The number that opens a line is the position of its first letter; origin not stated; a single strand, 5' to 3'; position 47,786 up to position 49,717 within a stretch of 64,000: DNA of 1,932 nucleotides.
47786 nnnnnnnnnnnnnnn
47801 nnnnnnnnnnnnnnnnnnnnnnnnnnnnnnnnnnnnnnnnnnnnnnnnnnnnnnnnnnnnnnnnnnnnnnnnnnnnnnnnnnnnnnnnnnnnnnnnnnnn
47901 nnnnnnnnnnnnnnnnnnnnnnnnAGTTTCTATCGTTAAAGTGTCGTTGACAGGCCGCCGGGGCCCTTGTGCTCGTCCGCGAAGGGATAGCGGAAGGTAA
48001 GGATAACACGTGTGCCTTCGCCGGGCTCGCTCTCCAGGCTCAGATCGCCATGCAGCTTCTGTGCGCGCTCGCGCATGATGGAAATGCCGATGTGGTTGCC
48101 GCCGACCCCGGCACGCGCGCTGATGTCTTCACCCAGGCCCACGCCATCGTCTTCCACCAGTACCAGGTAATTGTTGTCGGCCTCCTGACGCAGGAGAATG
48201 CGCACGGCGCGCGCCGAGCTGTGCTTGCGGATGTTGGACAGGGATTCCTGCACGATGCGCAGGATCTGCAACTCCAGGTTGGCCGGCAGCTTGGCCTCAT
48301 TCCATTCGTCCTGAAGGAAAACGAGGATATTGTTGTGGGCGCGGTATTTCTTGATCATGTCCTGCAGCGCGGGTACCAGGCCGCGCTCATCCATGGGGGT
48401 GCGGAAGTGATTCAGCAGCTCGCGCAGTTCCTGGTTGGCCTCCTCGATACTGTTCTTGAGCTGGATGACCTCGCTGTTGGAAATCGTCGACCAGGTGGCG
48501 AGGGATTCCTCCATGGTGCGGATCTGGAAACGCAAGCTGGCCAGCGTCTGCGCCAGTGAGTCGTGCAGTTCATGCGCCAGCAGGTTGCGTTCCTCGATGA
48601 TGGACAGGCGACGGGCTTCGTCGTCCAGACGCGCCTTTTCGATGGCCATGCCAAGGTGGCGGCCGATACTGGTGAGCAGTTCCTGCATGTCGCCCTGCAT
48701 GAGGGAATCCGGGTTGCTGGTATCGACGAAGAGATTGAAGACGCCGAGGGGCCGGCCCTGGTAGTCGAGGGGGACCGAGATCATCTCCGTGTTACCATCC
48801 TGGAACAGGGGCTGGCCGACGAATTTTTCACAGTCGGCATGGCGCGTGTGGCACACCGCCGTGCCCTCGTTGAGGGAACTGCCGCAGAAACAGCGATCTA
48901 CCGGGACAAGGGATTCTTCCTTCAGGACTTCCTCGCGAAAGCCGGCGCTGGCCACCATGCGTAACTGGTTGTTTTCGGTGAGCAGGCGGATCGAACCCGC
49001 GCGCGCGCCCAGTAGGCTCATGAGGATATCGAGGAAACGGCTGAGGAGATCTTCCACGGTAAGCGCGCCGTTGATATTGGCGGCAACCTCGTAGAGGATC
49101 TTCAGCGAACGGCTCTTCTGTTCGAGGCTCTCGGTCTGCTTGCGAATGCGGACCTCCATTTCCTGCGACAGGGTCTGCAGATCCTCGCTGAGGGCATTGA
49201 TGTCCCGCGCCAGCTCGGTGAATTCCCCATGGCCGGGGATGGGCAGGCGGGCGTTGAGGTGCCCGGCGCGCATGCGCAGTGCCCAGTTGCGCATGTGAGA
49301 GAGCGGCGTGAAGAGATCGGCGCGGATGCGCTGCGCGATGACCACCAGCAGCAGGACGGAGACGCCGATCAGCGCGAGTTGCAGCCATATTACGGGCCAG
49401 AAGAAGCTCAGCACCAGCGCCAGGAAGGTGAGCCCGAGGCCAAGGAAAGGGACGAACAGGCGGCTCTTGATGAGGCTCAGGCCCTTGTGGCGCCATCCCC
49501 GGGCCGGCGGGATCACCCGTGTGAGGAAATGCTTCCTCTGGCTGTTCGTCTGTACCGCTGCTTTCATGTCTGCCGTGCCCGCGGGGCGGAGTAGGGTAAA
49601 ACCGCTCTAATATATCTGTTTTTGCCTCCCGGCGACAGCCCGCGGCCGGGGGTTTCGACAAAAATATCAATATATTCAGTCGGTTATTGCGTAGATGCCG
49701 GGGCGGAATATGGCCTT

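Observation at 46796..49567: NarX-type kinase with a cysteine-cluster GAF domain, NarL-type regulator and rhodanese immediately downstream of the dsr operon: candidate sulfur/redox-responsive regulator of dsr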

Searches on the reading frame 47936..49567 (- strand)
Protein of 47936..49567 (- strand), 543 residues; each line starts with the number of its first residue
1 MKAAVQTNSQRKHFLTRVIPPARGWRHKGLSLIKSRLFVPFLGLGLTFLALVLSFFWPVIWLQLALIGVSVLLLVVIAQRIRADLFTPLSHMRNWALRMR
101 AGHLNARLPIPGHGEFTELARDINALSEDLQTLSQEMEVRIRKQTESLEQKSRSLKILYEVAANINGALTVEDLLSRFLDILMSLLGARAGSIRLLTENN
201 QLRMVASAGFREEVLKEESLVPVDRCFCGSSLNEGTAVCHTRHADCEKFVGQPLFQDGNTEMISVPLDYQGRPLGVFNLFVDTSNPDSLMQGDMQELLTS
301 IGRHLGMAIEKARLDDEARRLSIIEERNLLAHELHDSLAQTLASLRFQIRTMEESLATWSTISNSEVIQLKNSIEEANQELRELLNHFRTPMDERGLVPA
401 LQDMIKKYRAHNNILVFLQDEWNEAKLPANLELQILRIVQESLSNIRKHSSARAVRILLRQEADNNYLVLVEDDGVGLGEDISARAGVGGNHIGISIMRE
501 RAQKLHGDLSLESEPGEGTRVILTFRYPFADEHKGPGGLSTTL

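Call 4: search_protein_families(library=pfam, proteins=[window:47936-49567:-])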
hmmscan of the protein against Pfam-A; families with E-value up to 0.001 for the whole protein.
window:47936-49567:- (543 aa): 7 families
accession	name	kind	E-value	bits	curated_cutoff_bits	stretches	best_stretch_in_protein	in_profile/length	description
PF13185.12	GAF_2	-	4e-15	56.7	28.6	1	169-310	2-136/136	GAF domain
PF02518.31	HATPase_c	-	6.3e-15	56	26.4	1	432-526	3-108/111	Histidine kinase-, DNA gyrase B-, and HSP90-like ATPase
PF07730.19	HisKA_3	-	4.9e-12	46.7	24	1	326-392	1-66/68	Histidine kinase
PF00672.30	HAMP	-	9.6e-09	35.9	25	1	87-131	8-52/53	HAMP domain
PF13492.12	GAF_3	-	1.7e-08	35.3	27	1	171-310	2-128/129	GAF domain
PF01590.32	GAF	-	4.5e-08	34.1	22.4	1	171-309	2-133/133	GAF domain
PF04513.17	Baculo_PEP_C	-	0.00077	20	38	0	318-387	44-114/140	Baculovirus polyhedron envelope protein, PEP, C terminus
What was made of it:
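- Checked: Kinase 47936-49567 (543 aa): HAMP 87-131, GAF 169-310, HisKA_3 326-392, HATPase_c 432-526 (Pfam, call 4).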

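Call 5: search_protein_families(library=ncbifam, proteins=[window:47936-49567:-], max_evalue=0.001)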
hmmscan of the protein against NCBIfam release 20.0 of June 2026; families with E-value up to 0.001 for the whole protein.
window:47936-49567:- (543 aa): 19 families
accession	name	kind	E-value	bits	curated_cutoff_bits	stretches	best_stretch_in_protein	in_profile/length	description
NF008184.0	PRK10935.1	equivalog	1.3e-64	218.9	553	2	259-527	303-559/565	nitrate/nitrite two-component system sensor histidine kinase NarQ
NF007896.0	PRK10600.1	equivalog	1.9e-52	178.7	578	1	59-526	152-584/598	nitrate/nitrite two-component system sensor histidine kinase NarX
NF052443.1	SensHisKinMctS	equivalog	4e-25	88.1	700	1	325-522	249-443/457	two-component system sensor histidine kinase MctS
NF052531.1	Strep_LiaS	equivalog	1.4e-20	73.8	450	1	320-521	125-321/328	envelope stress sensor histidine kinase LiaS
NF008649.0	PRK11644.1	equivalog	3.6e-20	72.2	408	1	318-523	293-494/499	signal transduction histidine-protein kinase/phosphatase UhpB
NF047322.1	HK_morpho_MacS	equivalog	5.5e-19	68.6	300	1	297-524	148-365/367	MacS family sensor histidine kinase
NF047786.1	his_kin_MadS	equivalog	1.4e-17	64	500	1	307-522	211-430/434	MadS family sensor histidine kinase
NF040691.1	MtrAB_MtrB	equivalog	7.3e-13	48.4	450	2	64-138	190-265/507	MtrAB system histidine kinase MtrB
NF033092.0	HK_WalK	equivalog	2.6e-11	42.8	725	1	67-143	187-259/594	cell wall metabolism sensor histidine kinase WalK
NF011874.0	PRK15347.1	equivalog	4e-11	41.7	852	1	426-531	502-616/921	two component system sensor kinase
NF038263.1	prot_phos_SiaA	equivalog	9.2e-10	37.7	700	1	62-155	311-404/658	biofilm regulation protein phosphatase SiaA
NF008318.0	PRK11107.1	equivalog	1.5e-08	33.2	890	1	66-148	183-265/920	two-component sensor histidine kinase BarA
TIGR01817.1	nifA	equivalog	3.3e-07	29.5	528.85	1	154-329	3-176/534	nif-specific transcriptional activator NifA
NF007898.0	PRK10604.1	equivalog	1.6e-06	27.5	478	0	305-524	194-420/433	two-component system sensor histidine kinase RstB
NF007423.1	PRK09966.1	equivalog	2.6e-06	26.6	325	1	52-139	142-230/390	diguanylate cyclase DgcN/YfiN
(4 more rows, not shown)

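Call 6: search_solved_structures(query=window:47936-49567:-, max_evalue=0.001, show_alignments=2)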
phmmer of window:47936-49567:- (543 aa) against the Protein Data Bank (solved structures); distinct sequences matched with E-value up to 0.001: 15.
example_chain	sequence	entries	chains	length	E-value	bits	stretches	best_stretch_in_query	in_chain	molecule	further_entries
3gig_A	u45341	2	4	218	5.5e-09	38.5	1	317-520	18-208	Sensor histidine kinase desK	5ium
7ssj_A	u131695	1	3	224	5.6e-09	38.5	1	314-520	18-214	Sensor histidine kinase DesK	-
3ehf_A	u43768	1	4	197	9.3e-09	37.7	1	324-520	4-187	Sensor kinase (YocF protein)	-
3gie_A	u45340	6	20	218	7.7e-08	34.7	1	317-520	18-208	Sensor histidine kinase desK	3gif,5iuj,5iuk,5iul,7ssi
3ehh_A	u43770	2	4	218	1.3e-07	33.9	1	317-520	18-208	Sensor kinase (YocF protein)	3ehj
4gt8_A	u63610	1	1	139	3.3e-07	32.6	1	418-523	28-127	Sensor protein vraS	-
3ehg_A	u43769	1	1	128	1.1e-05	27.6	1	414-520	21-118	Sensor kinase (YocF protein)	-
4jas_A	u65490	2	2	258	3.6e-05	25.9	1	348-523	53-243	Histidine kinase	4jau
3dge_A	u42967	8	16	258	7.8e-05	24.8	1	348-523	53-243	Sensor protein | Histidine kinase | Sensor histidine kinase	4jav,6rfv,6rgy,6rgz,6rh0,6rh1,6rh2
2c2a_A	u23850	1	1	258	7.8e-05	24.8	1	348-523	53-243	SENSOR HISTIDINE KINASE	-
6azr_A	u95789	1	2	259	8.1e-05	24.7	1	348-523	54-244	Sensor histidine kinase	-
5uht_A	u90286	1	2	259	8.1e-05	24.7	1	348-523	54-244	Sensor histidine kinase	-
6rh7_A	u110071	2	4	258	8.2e-05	24.7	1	348-523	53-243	Sensor histidine kinase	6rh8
7z8n_A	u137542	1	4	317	0.00011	24.3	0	105-158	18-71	Histidine kinase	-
4g3v_A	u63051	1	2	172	0.0006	21.9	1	151-310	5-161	Transcriptional regulator nlh2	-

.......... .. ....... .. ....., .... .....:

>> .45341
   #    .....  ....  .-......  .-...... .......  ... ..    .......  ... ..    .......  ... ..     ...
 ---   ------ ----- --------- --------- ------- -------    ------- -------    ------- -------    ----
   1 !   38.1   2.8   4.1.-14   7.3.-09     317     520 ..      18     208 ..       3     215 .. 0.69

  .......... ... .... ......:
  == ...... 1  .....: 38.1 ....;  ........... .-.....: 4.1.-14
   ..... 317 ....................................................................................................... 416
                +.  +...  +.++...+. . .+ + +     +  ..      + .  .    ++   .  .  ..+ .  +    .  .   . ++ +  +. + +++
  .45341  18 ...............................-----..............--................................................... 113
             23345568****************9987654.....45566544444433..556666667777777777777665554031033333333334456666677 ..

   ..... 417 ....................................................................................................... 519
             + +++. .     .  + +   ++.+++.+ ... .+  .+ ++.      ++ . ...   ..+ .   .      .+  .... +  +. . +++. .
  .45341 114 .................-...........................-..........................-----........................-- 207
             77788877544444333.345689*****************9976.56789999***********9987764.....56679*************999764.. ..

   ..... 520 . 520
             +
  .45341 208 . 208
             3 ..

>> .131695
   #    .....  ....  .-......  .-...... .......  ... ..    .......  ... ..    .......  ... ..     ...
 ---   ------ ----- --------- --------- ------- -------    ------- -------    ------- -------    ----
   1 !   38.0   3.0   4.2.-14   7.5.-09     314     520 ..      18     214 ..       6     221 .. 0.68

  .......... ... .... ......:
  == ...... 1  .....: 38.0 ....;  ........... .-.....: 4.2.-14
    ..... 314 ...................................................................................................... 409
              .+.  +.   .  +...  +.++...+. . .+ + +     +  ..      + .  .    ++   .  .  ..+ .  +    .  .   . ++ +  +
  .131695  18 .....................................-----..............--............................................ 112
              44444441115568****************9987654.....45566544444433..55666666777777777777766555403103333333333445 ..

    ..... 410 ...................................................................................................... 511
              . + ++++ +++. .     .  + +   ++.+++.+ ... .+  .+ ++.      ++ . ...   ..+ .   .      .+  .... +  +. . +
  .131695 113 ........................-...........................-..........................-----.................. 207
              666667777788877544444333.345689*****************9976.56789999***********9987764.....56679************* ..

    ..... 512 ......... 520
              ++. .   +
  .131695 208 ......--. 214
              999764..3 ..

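Call 10: find_homologous_proteins(query=window:47936-49567:-, max_evalue=1e-20)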
Query window:47936-49567:- (543 aa): 3921 proteins with E <= 1e-20 among 8000 candidates; the best 120 are listed.
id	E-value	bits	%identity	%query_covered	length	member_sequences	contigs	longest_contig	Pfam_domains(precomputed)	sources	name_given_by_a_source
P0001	0.0e+0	1084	90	100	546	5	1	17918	PF00672.31,PF13185.13,PF01590.33,PF07730.20,PF02518.32,PF13492.13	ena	-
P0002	8.4e-237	805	71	94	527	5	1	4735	PF00672.31,PF13185.13,PF01590.33,PF07730.20,PF02518.32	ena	-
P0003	2.3e-227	774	68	95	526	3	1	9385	PF00672.31,PF13185.13,PF01590.33,PF07730.20,PF02518.32,PF13492.13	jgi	jgi:two-component system nitrate/nitrite sensor histidine kinase NarX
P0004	1.7e-191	655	60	94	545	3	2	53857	PF00672.31,PF13185.13,PF01590.33,PF07730.20,PF02518.32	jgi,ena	-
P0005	1.0e-181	623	55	94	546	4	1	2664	PF00672.31,PF13185.13,PF01590.33,PF07730.20,PF02518.32,PF13492.13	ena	-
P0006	4.8e-180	618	57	94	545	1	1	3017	PF00672.31,PF13185.13,PF07730.20,PF02518.32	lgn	-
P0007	8.6e-172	590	54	94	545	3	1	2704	PF13185.13,PF07730.20,PF02518.32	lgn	-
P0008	8.6e-170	584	53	94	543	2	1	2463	PF00672.31,PF13185.13,PF01590.33,PF07730.20,PF02518.32,PF13492.13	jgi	jgi:two-component system, NarL family, nitrate/nitrite sensor histidine kinase NarX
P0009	2.3e-169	582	52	93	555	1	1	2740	PF00672.31,PF13185.13,PF07730.20,PF02518.32,PF13492.13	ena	-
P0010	9.8e-168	577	51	94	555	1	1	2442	PF00672.31,PF13185.13,PF07730.20,PF02518.32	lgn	-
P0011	2.0e-167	576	51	99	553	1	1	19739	PF00672.31,PF13185.13,PF01590.33,PF07730.20,PF02518.32,PF13492.13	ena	-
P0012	2.1e-167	576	52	94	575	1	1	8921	PF00672.31,PF13185.13,PF01590.33,PF07730.20,PF02518.32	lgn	-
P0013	2.3e-167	576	54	94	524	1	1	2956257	PF00672.31,PF13185.13,PF01590.33,PF07730.20,PF02518.32,PF13492.13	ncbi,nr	ncbi:GAF domain-containing protein [Ectothiorhodospiraceae bacterium 2226]|nr:GAF domain-containing 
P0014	2.6e-167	576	52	93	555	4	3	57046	PF00672.31,PF13185.13,PF07730.20,PF02518.32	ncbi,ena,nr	ncbi:MAG TPA: GAF domain-containing protein [Gammaproteobacteria bacterium]|nr:GAF domain-containing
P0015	1.5e-166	573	50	94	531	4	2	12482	PF00672.31,PF13185.13,PF01590.33,PF07730.20,PF02518.32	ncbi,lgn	-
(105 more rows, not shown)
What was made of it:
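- Sources annotate homologues as NarX (call 10).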

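Call 14: find_related_loci(query=A2, collection=genome_contigs, flank=10000)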
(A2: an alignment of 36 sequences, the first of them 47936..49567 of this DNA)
Query A2 (543 aa) in genome_contigs; peptide patterns used: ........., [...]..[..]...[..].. (x = any residue, [..] = any of these).
600 stretches matched a pattern (row limit reached: there are more); 555 encode a relative of the query (tblastn E <= 1e-3); the best 80 are kept; 80 distinct loci.
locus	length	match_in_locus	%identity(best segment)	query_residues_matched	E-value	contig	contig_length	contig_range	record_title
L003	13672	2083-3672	48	5-528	1e-159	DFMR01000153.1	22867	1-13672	MAG TPA_asm: Proteobacteria bacterium UBA3588 UBA3588_contig_410, whole genome shotgun sequence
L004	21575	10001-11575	49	16-534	1e-157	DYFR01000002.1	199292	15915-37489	MAG TPA_asm: Thiohalomonas denitrificans isolate BE2011_63_42 Afr_mines_BE2011_13_length_199292_cov_15_326395, whole gen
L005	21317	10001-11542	48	24-527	2e-147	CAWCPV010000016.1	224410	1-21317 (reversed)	MAG: uncultured Gammaproteobacteria bacterium isolate MFD04944.bin.2.154 genome assembly, contig: contig_66973, whole ge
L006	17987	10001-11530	47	26-528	7e-147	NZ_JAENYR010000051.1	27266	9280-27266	MAG: Thiohalomonas denitrificans isolate BL5_bin.3 BL5_bin3_NODE_411_length_27266_cov_44.250119, whole genome shotgun se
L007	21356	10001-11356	49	71-525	1e-139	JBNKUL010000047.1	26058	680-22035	MAG: Thiohalomonadaceae bacterium isolate A1A2.bin.45.orig k141_1859197, whole genome shotgun sequence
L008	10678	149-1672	44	27-530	2e-137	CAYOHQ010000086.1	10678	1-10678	MAG TPA_asm: uncultured Thioalkalispiraceae bacterium isolate binchicken_co253_197 genome assembly, contig: NODE_4592_le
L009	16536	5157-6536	49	72-528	5e-137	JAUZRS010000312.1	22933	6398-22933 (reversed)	MAG: Gammaproteobacteria bacterium isolate 12ROV5_HD12-AMOR20_M1286 AMOR20_M1286_contig312, whole genome shotgun sequenc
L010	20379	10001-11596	42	8-534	8e-135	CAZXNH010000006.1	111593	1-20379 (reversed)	MAG TPA_asm: uncultured Ectothiorhodospiraceae bacterium isolate binchicken_co405_66 genome assembly, contig: NODE_207_l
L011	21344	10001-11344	48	79-528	6e-131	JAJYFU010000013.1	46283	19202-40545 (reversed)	MAG: Proteobacteria bacterium isolate DBS1-2.bin72 NODE_559_length_46283_cov_11.030072, whole genome shotgun sequence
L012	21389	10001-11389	45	61-528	3e-119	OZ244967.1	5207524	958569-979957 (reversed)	MAG: Granulosicoccaceae bacterium isolate 69fe04f5-5af2-44a6-ae30-c983e8064af8 genome assembly, chromosome: 1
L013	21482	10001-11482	43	30-526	5e-118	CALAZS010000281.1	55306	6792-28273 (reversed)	MAG TPA_asm: uncultured Gammaproteobacteria bacterium isolate ERR1995201_bin.20_CONCOCT_v1.1_MAG genome assembly, contig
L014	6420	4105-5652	41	26-534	4e-118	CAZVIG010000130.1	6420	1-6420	MAG TPA_asm: uncultured Sedimenticola sp. isolate binchicken_co188_226 genome assembly, contig: NODE_12500_length_6420_c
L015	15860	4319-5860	40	20-526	8e-117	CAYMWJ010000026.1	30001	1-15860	MAG TPA_asm: uncultured Sedimenticola sp. isolate binchicken_co64_24 genome assembly, contig: NODE_981_length_30001_cov_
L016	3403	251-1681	41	47-526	2e-119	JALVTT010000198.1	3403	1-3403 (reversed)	MAG: Sedimenticola sp. isolate M1_metabat2_scaf2bin.028 M1_NODE_9555_length_3403_cov_3.106532, whole genome shotgun sequ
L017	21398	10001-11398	44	57-525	3e-115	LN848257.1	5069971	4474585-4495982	Thiocapsa sp. KS1 genome assembly Thiocapsa sp. KS1, scaffold THKS1_scaffold1, whole genome shotgun sequence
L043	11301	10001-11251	38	114-524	1e-85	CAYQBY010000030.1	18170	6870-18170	MAG TPA_asm: uncultured Piscirickettsiaceae bacterium isolate SRP077602_co9_163 genome assembly, contig: NODE_3703_lengt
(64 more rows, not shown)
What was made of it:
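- Several hosts are denitrifying sulfur oxidisers such as Thiohalomonas denitrificans and Sulfuricella denitrificans (call 14).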

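Call 52: find_encoding_contigs(protein=P0004, flank=10000, max_places=3)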
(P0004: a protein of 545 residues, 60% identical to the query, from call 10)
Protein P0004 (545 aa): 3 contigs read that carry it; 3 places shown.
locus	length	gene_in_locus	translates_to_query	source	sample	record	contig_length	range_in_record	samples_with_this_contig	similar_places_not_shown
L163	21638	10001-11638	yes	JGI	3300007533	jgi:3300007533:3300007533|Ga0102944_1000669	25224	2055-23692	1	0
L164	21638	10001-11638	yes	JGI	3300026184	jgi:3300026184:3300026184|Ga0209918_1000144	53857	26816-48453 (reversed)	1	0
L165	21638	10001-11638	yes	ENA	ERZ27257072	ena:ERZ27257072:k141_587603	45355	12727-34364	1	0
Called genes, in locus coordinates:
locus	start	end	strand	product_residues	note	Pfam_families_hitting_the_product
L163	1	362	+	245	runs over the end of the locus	PF02665:Nitrate_red_gam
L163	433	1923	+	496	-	PF13187:Fer4_9 (faint), PF13183:Fer4_8, PF13534:Fer4_17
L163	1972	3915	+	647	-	PF14691:Fer4_20, PF01266:DAO (weak), PF07992:Pyr_redox_2, PF12831:FAD_oxidored (weak), PF13450:NAD_binding_8, PF14697:Fer4_21 (weak), PF12838:Fer4_7, PF00037:Fer4 (weak), +2 more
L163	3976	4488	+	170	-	-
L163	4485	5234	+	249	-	PF13187:Fer4_9 (faint), PF14697:Fer4_21 (faint), PF12797:Fer4_2 (faint), PF12838:Fer4_7 (weak), PF13247:Fer4_11, PF00037:Fer4 (weak), PF12837:Fer4_6 (weak), PF13237:Fer4_10 (weak)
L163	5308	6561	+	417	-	PF03916:NrfD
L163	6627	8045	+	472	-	PF01656:CbiA, PF13500:AAA_26, PF07685:GATase_3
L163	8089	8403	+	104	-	PF01521:Fe-S_biosyn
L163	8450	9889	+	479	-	PF00890:FAD_binding_2 (weak), PF01134:GIDA (weak), PF01266:DAO (faint), PF07992:Pyr_redox_2, PF12831:FAD_oxidored, PF13738:Pyr_redox_3, PF00070:Pyr_redox, PF02852:Pyr_redox_dim, +3 more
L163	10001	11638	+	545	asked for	PF00672:HAMP, PF13185:GAF_2, PF01590:GAF (weak), PF07730:HisKA_3, PF02518:HATPase_c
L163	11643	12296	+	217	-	PF00072:Response_reg, PF00196:GerE, PF08281:Sigma70_r4_2 (weak)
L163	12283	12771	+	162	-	PF00581:Rhodanese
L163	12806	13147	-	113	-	PF00717:Peptidase_S24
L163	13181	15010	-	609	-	PF00664:ABC_membrane, PF00005:ABC_tran, PF02463:SMC_N (weak)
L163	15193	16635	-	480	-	PF13241:NAD_binding_7, PF14824:Sirohm_synth_M, PF10414:CysG_dimeriser, PF00590:TP_methylase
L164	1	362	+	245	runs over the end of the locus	PF02665:Nitrate_red_gam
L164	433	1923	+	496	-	PF13187:Fer4_9 (faint), PF13183:Fer4_8, PF13534:Fer4_17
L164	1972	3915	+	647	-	PF14691:Fer4_20, PF01266:DAO (weak), PF07992:Pyr_redox_2, PF12831:FAD_oxidored (weak), PF13450:NAD_binding_8, PF14697:Fer4_21 (weak), PF12838:Fer4_7, PF00037:Fer4 (weak), +2 more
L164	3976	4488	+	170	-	-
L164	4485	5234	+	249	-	PF13187:Fer4_9 (faint), PF14697:Fer4_21 (faint), PF12797:Fer4_2 (faint), PF12838:Fer4_7 (weak), PF13247:Fer4_11, PF00037:Fer4 (weak), PF12837:Fer4_6 (weak), PF13237:Fer4_10 (weak)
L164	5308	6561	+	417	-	PF03916:NrfD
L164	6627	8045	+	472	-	PF01656:CbiA, PF13500:AAA_26, PF07685:GATase_3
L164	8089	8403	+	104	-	PF01521:Fe-S_biosyn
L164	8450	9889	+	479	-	PF00890:FAD_binding_2 (weak), PF01134:GIDA (weak), PF01266:DAO (faint), PF07992:Pyr_redox_2, PF12831:FAD_oxidored, PF13738:Pyr_redox_3, PF00070:Pyr_redox, PF02852:Pyr_redox_dim, +3 more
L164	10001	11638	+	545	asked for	PF00672:HAMP, PF13185:GAF_2, PF01590:GAF (weak), PF07730:HisKA_3, PF02518:HATPase_c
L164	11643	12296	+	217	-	PF00072:Response_reg, PF00196:GerE, PF08281:Sigma70_r4_2 (weak)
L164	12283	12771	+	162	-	PF00581:Rhodanese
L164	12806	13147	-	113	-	PF00717:Peptidase_S24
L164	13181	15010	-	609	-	PF00664:ABC_membrane, PF00005:ABC_tran, PF02463:SMC_N (weak)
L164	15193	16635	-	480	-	PF13241:NAD_binding_7, PF14824:Sirohm_synth_M, PF10414:CysG_dimeriser, PF00590:TP_methylase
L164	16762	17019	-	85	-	PF00462:Glutaredoxin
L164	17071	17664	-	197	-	-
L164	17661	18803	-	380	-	-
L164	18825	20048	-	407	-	PF13203:DUF2201_N, PF09967:DUF2201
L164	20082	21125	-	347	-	PF00004:AAA (weak), PF07728:AAA_5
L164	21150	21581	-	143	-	-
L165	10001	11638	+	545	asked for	PF00672:HAMP, PF13185:GAF_2, PF01590:GAF (weak), PF07730:HisKA_3, PF02518:HATPase_c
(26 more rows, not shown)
